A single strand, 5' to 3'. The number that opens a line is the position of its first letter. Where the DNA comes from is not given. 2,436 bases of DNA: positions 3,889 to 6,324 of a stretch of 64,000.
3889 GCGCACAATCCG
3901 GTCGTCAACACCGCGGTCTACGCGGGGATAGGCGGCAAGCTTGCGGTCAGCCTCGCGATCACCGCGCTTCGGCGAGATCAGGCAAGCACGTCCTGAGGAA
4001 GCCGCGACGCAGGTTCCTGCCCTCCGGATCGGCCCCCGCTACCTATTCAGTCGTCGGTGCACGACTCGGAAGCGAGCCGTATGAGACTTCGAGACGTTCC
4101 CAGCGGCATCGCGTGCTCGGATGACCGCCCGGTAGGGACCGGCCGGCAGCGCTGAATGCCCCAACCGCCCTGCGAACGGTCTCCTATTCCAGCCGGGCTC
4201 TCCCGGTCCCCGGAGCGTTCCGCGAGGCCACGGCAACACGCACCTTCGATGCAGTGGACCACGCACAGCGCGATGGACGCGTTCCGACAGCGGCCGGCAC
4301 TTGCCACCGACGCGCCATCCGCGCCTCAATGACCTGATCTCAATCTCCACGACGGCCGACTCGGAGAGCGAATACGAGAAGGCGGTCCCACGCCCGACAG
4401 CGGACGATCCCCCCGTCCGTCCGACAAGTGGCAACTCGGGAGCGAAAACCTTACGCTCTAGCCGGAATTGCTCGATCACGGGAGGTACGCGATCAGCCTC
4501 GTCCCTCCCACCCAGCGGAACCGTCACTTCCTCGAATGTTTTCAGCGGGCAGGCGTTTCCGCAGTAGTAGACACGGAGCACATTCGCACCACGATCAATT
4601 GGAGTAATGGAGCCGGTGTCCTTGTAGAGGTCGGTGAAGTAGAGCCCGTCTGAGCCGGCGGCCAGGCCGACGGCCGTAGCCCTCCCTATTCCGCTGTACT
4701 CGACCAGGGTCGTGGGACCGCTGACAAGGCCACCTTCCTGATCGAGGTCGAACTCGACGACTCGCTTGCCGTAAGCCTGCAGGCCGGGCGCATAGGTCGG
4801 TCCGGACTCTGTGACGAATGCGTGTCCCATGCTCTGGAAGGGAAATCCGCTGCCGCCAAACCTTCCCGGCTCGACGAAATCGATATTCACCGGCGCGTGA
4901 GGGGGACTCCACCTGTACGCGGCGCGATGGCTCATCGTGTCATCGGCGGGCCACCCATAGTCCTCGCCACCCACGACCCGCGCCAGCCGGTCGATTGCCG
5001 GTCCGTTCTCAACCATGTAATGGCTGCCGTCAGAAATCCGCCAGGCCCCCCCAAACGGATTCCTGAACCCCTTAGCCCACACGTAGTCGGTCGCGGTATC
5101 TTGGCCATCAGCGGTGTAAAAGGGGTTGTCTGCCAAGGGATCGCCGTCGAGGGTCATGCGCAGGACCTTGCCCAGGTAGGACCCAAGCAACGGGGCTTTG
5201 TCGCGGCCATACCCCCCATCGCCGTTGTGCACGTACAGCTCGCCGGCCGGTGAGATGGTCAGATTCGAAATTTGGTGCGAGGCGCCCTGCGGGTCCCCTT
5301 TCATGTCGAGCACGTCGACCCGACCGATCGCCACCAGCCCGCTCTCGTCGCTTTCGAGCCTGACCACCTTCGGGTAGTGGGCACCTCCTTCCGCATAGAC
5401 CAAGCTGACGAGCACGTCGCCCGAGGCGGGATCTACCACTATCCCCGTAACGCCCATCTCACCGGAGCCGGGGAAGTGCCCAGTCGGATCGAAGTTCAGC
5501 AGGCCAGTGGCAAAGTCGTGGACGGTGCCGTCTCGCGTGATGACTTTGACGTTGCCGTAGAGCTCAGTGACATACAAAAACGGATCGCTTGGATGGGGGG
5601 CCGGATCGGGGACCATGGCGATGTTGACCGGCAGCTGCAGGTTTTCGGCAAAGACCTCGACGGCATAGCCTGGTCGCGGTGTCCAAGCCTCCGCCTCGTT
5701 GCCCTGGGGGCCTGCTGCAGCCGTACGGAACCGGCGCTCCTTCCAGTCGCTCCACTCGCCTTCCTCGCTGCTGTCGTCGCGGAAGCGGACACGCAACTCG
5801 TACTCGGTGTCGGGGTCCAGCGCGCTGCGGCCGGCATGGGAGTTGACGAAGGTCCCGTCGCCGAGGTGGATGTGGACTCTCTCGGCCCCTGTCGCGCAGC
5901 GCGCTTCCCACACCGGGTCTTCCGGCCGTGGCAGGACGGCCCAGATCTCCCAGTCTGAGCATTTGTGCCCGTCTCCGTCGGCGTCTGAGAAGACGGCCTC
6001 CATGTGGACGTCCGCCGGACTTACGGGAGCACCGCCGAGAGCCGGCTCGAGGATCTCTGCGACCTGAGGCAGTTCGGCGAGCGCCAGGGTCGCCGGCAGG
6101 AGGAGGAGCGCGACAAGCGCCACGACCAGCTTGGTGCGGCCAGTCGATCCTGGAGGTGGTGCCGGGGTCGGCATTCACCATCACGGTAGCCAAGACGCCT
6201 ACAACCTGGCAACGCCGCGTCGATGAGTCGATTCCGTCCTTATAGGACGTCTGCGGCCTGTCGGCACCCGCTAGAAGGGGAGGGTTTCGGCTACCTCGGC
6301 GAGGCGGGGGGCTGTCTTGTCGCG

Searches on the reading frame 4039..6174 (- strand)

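Call 30: search_protein_families(library=pfam, proteins=[window:4039-6174:-], max_evalue=0.0001)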
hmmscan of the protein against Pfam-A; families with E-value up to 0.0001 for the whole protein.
window:4039-6174:- (711 aa): 1 family
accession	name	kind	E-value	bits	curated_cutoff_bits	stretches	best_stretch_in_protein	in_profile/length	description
PF07995.17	GSDH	-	5.8e-25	88.7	25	1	199-411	14-222/332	Glucose / Sorbosone dehydrogenase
